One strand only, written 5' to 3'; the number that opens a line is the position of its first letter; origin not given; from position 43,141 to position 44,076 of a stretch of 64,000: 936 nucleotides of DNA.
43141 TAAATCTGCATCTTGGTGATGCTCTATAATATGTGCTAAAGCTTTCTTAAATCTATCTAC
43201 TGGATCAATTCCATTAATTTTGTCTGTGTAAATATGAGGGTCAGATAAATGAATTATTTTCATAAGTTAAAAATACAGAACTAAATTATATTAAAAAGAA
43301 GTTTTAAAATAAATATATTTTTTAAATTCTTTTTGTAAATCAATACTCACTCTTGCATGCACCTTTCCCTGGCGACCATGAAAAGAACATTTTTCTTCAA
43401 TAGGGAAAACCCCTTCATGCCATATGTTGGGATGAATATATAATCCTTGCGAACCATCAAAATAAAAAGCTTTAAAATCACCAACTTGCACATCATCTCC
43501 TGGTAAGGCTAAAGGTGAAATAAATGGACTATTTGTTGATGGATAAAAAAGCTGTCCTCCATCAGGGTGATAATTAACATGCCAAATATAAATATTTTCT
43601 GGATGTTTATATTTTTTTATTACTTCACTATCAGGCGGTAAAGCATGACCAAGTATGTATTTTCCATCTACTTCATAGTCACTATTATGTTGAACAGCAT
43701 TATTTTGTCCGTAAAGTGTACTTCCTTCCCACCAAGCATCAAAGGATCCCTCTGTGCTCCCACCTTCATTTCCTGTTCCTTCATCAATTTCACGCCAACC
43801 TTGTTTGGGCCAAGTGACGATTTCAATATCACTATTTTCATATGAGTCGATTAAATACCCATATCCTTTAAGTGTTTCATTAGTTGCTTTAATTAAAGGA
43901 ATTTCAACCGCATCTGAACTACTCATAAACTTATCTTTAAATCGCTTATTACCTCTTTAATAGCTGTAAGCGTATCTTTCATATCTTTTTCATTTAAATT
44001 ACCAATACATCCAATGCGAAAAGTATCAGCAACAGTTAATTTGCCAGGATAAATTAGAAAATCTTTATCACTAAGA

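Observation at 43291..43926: Ureidoglycolate-lyase-fold protein translationally coupled to phnW: a candidate new phosphonate-pathway enzyme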

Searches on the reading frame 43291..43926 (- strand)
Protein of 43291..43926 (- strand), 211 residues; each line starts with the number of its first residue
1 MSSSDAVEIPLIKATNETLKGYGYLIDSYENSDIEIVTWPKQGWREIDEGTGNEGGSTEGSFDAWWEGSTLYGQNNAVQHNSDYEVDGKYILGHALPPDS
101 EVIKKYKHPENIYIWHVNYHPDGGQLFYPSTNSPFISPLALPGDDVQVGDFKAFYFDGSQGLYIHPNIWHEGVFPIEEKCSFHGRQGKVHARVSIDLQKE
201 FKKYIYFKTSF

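Call 3: search_protein_families(library=pfam, proteins=[window:43291-43926:-], max_evalue=0.01)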
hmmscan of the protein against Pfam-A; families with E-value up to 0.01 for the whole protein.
window:43291-43926:- (211 aa): 1 family
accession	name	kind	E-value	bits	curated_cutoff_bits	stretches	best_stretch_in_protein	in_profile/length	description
PF04115.18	Ureidogly_lyase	-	1.1e-10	41.8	23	1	116-183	72-139/162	Ureidoglycolate lyase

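Call 4: search_protein_families(library=ncbifam, proteins=[window:43291-43926:-], max_evalue=0.01)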
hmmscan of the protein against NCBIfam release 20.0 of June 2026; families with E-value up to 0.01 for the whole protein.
window:43291-43926:- (211 aa): 8 families
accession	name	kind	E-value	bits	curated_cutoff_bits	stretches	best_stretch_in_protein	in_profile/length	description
NF002949.0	PRK03606.1-2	equivalog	2.3e-08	34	230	1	112-182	68-138/167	ureidoglycolate lyase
NF002948.0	PRK03606.1-1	equivalog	1.5e-07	31.5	275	1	112-182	66-136/160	ureidoglycolate lyase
NF002952.0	PRK03606.2-3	equivalog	8.3e-07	29.1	260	1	116-182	73-138/164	ureidoglycolate lyase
NF002954.0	PRK03606.2-5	equivalog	1.2e-06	28.1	212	1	111-182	70-140/168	ureidoglycolate lyase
NF009932.0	PRK13395.1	subfamily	1.4e-06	27.9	160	1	112-183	68-139/171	ureidoglycolate lyase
NF002951.0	PRK03606.2-2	equivalog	4e-05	23.4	270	1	117-182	74-138/166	ureidoglycolate lyase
NF002953.0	PRK03606.2-4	equivalog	6.1e-05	22.9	315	1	111-182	69-139/169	ureidoglycolate lyase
NF002950.0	PRK03606.1-3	equivalog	0.00011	21.9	282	1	117-182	73-137/170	ureidoglycolate lyase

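Call 9: find_homologous_proteins(query=window:43291-43926:-, max_evalue=0.001)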
Query window:43291-43926:- (211 aa): 4903 proteins with E <= 0.001 among 4950 candidates; the best 120 are listed.
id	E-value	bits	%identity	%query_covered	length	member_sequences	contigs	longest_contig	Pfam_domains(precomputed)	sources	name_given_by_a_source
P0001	2.9e-129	447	90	100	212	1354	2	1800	PF04115.19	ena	-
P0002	4.3e-126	437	87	100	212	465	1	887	PF04115.19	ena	-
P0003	2.5e-125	434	89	99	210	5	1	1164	PF04115.19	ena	-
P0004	8.2e-119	413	82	99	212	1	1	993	PF04115.19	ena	-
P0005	1.5e-113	396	79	98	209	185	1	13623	PF04115.19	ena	-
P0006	3.9e-113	394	79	100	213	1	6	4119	PF04115.19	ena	-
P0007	3.9e-113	394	79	100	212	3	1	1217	PF04115.19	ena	-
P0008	9.4e-113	393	78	100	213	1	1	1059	PF04115.19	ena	-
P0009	1.9e-112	392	78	100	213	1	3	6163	PF04115.19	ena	-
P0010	3.0e-112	392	78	100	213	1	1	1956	PF04115.19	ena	-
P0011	3.8e-112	391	78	100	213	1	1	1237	PF04115.19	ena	-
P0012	4.2e-112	391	77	100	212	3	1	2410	PF04115.19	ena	-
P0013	6.9e-112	390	76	100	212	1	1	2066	PF04115.19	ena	-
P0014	8.4e-112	390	77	100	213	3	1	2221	PF04115.19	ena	-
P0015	1.2e-111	390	78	100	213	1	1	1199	PF04115.19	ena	-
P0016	1.3e-111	389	78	100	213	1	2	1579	PF04115.19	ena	-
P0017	2.2e-111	389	78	100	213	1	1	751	PF04115.19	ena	-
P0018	3.2e-111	388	77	100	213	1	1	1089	PF04115.19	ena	-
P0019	4.1e-111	388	88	89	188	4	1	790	PF04115.19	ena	-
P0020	4.1e-111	388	77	100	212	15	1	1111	PF04115.19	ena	-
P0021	4.3e-111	388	77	100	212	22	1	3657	PF04115.19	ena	-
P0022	4.4e-111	388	80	100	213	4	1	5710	PF04115.19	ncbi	-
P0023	4.4e-111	388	77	100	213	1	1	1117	PF04115.19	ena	-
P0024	8.2e-111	387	78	100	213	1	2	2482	PF04115.19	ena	-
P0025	8.7e-111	387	76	100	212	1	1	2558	PF04115.19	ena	-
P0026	2.6e-110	385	75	100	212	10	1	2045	PF04115.19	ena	-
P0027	3.3e-110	385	75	100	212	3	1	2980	PF04115.19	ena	-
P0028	3.4e-110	385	76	99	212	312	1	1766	PF04115.19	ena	-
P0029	6.0e-110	384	76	99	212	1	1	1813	PF04115.19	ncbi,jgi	-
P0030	7.1e-110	384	75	100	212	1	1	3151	PF04115.19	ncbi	-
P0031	7.4e-110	384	76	100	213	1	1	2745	PF04115.19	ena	-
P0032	7.5e-110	384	75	100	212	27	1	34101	PF04115.19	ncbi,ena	-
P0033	1.1e-109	383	76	100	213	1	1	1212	PF04115.19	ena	-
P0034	1.5e-109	383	76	100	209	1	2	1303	PF04115.19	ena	-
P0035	2.1e-109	382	77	100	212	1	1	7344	PF04115.19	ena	-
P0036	2.3e-109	382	75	100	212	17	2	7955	PF04115.19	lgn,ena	-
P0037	2.3e-109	382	74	100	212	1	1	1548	PF04115.19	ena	-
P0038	2.4e-109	382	75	100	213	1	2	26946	PF04115.19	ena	-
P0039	2.8e-109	382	77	100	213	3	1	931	PF04115.19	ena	-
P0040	3.1e-109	382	75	100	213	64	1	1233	PF04115.19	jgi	-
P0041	3.7e-109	381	74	100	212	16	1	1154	PF04115.19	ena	-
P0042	5.2e-109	381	76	100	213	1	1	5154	PF04115.19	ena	-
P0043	7.0e-109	381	75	100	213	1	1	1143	PF04115.19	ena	-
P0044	1.6e-108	379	74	99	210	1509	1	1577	PF04115.19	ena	-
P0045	1.9e-108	379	74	100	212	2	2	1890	PF04115.19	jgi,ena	jgi:hypothetical protein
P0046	2.1e-108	379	74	100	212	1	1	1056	PF04115.19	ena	-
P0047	3.0e-108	378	75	99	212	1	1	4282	PF04115.19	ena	-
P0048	4.2e-108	378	76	100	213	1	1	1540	PF04115.19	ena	-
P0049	4.5e-108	378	74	100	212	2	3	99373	PF04115.19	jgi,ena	-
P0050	8.4e-108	377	73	100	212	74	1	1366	PF04115.19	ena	-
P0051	8.8e-108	377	74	100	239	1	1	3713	PF04115.19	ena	-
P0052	9.8e-108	377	74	100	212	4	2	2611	PF04115.19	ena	-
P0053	1.1e-107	377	74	100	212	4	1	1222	PF04115.19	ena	-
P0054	1.1e-107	377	75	100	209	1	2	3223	PF04115.19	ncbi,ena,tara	tara:strand:+ start:481 stop:1110 length:630 start_codon:yes stop_codon:yes gene_type:complete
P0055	1.3e-107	376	75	100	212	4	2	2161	PF04115.19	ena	-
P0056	1.6e-107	376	75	100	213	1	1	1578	PF04115.19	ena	-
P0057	2.4e-107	376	73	100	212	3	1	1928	PF04115.19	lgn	-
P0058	2.4e-107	375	73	100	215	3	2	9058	PF04115.19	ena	-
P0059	4.7e-107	375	85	96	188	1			PF04115.19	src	-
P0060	7.0e-107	374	74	99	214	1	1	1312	PF04115.19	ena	-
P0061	8.3e-107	374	74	100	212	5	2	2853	PF04115.19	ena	-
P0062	1.2e-106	373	75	99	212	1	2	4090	PF04115.19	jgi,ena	-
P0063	1.3e-106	373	74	100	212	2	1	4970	PF04115.19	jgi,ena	-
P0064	1.6e-106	373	73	100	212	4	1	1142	PF04115.19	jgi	-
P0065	8.5e-106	370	74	100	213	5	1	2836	PF04115.19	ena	-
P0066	1.4e-105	370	73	99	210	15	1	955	PF04115.19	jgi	-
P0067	1.9e-105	369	75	99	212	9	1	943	PF04115.19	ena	-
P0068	4.9e-105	368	72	100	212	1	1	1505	PF04115.19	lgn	-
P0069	1.1e-104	367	75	100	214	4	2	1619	PF04115.19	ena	-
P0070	1.4e-104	366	74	100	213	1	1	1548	PF04115.19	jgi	-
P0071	2.5e-104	366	72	98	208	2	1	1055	PF04115.19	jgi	-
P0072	3.2e-104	365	73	99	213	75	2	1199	PF04115.19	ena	-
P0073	5.0e-104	365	71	99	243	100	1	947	PF04115.19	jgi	jgi:ureidoglycolate lyase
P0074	1.1e-103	363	71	100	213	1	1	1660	PF04115.19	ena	-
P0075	1.6e-103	363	71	100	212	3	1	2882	PF04115.19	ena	-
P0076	6.1e-103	361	72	100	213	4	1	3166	PF04115.19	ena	-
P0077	6.6e-103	361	71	100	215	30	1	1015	PF04115.19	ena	-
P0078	1.8e-102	360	71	100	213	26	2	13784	PF04115.19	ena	-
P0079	2.4e-102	359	70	100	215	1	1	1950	PF04115.19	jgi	-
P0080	3.2e-101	355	70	100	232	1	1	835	PF04115.19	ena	-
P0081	3.2e-101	355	70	100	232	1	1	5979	PF04115.19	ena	-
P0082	1.2e-100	354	69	100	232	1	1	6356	PF04115.19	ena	-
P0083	1.7e-100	353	69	100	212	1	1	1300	PF04115.19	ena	-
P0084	1.8e-100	353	68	100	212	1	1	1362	PF04115.19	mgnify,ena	mgnify:FL=1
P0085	2.6e-100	352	68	100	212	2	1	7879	PF04115.19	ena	-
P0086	3.0e-100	352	71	100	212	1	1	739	PF04115.19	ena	-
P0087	3.5e-100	352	69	100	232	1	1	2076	PF04115.19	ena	-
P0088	4.0e-100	352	70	100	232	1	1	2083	PF04115.19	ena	-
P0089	4.0e-100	352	70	100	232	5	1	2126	PF04115.19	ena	-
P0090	4.8e-100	352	67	100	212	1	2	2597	PF04115.19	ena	-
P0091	5.3e-100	352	69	100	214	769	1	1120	PF04115.19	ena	-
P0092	7.4e-100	351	69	99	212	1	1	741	PF04115.19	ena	-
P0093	7.5e-100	351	68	100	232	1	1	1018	PF04115.19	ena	-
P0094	7.6e-100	351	70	100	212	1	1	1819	PF04115.19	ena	-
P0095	8.2e-100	351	69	100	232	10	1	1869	PF04115.19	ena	-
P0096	8.9e-100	351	69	100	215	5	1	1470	PF04115.19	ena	-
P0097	9.1e-100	351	69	99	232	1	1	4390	PF04115.19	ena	-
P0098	1.0e-99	351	68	100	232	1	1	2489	PF04115.19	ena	-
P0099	1.1e-99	351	69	99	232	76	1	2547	PF04115.19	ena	-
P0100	1.1e-99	350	67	100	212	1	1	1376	PF04115.19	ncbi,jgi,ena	-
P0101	1.3e-99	350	70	100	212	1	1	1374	PF04115.19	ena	-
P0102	1.5e-99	350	69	99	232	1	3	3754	PF04115.19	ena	-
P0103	2.3e-99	349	68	100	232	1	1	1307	PF04115.19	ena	-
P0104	2.3e-99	349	68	100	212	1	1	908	PF04115.19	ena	-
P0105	2.5e-99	349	69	100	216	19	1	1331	PF04115.19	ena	-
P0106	2.8e-99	349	70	99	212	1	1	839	PF04115.19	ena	-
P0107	3.0e-99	349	69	100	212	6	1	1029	PF04115.19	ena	-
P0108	3.2e-99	349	68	99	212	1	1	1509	PF04115.19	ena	-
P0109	3.7e-99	349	69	99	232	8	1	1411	PF04115.19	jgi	jgi:hypothetical protein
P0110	3.9e-99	349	69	99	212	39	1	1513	PF04115.19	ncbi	-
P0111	4.5e-99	348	68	99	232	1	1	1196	PF04115.19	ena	-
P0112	4.7e-99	348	68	100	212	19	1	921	PF04115.19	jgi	-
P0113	6.4e-99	348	68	100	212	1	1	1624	PF04115.19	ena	-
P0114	6.9e-99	348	68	100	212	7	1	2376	PF04115.19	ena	-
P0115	6.9e-99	348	69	99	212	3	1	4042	PF04115.19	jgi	-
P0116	7.3e-99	348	67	100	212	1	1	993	PF04115.19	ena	-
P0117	8.2e-99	348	69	100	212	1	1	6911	PF04115.19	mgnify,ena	mgnify:FL=1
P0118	8.5e-99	348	68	99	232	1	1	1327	PF04115.19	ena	-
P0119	8.5e-99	348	68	100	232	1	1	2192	PF04115.19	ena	-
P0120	9.0e-99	347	67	100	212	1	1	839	PF04115.19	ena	-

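Call 10: search_solved_structures(query=window:43291-43926:-, max_evalue=1, show_alignments=3)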
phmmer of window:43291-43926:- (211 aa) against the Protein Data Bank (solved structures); distinct sequences matched with E-value up to 1: 7.
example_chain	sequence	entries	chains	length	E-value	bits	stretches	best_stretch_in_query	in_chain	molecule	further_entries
2bdr_A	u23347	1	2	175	1.1e-07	34.6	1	113-182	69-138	Ureidoglycolate hydrolase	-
1xsr_A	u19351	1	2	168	2.7e-07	33.4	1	109-178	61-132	Ureidoglycolate hydrolase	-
1xsq_A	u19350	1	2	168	2.8e-07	33.3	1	109-178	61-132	Ureidoglycolate hydrolase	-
1yqc_A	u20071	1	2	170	2.8e-07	33.3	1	109-178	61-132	Ureidoglycolate hydrolase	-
4kvj_A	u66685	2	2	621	0.31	13.5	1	63-94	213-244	Fatty acid alpha-oxidase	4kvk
4kvl_A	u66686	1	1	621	0.31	13.5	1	63-94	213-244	Fatty acid alpha-oxidase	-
8q7z_Ab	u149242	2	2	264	0.97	11.9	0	146-196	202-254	40S ribosomal protein S2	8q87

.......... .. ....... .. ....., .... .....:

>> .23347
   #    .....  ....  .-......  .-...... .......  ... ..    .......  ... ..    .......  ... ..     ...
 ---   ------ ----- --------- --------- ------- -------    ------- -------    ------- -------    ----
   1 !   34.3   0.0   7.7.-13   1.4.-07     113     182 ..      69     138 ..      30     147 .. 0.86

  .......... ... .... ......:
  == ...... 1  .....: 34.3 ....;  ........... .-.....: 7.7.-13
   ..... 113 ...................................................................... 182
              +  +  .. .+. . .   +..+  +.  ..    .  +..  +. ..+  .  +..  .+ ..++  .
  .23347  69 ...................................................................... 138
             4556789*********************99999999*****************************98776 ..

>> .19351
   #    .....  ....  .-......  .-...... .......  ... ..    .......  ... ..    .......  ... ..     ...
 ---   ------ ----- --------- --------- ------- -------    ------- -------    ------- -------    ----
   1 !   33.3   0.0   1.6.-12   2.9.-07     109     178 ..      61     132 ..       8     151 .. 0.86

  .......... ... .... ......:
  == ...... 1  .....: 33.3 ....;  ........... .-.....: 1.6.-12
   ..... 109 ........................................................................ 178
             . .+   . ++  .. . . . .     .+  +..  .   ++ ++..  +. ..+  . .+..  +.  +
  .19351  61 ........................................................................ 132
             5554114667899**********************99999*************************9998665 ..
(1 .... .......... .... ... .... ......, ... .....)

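Call 12: find_encoding_contigs(protein=P0049, flank=10000, max_places=4)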
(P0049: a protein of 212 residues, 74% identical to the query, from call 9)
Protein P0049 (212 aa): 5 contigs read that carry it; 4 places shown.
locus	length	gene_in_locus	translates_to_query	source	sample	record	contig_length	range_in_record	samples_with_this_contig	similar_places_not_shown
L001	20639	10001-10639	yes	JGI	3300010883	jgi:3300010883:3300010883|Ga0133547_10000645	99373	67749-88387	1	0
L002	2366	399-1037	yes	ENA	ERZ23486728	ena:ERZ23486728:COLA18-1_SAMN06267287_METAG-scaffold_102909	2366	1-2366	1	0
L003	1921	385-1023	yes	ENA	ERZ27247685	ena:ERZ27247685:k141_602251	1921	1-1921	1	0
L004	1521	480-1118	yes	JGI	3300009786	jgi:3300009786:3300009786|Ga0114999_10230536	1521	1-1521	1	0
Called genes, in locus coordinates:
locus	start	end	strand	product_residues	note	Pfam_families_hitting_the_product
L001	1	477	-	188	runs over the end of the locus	PF08712:Nfu_N, PF01106:NifU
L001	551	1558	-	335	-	PF00579:tRNA-synt_1b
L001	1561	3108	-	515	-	PF03023:MurJ, PF01554:MatE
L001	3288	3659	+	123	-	PF01475:FUR (weak)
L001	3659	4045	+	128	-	-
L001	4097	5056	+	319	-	-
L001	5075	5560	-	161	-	PF00856:SET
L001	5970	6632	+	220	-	PF01865:PhoU_div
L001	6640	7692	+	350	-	PF01384:PHO4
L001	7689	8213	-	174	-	PF22785:Tc-R-P, PF00782:DSPc (weak), PF22784:PTP-SAK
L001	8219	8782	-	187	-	PF01966:HD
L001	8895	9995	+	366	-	PF00266:Aminotran_5, PF00155:Aminotran_1_2 (weak)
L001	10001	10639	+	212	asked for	PF04115:Ureidogly_lyase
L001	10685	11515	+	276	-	PF00149:Metallophos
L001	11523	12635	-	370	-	-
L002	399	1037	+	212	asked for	PF04115:Ureidogly_lyase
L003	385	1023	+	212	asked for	PF04115:Ureidogly_lyase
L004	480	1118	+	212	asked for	PF04115:Ureidogly_lyase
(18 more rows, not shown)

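Call 17: search_protein_representatives(protein=window:43291-43926:-)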
Query: 211 residues. Proteins with E-value up to 0.001 (for the whole library): 692; up to 1e-10: 375; up to 1e-30: 56. The best 150 are listed.
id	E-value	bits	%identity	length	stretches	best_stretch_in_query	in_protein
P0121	7.0e-60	218.5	84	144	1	1-117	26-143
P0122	2.9e-51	190.4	83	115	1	43-137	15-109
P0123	9.7e-51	188.6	75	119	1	6-115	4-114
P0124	2.8e-49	183.9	46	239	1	6-210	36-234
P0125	7.6e-48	179.2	56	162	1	5-157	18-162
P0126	1.4e-47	178.3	91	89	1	1-88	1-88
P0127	2.7e-47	177.4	47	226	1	8-200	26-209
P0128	5.2e-47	176.4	42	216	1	6-203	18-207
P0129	9.5e-47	175.6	41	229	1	6-205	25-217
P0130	3.0e-46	174.0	46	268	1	8-203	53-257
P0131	8.0e-46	172.6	45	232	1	7-205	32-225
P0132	1.8e-45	171.4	44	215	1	9-205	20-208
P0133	2.0e-42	161.4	45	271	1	5-205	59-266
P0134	3.3e-42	160.7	68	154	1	5-105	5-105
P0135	9.9e-42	159.2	47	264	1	7-184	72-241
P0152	5.1e-36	140.5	44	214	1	6-204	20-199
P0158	1.2e-34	136.0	40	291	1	7-204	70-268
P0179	1.6e-30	122.5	40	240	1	4-202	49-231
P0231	2.0e-22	96.0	43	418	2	112-205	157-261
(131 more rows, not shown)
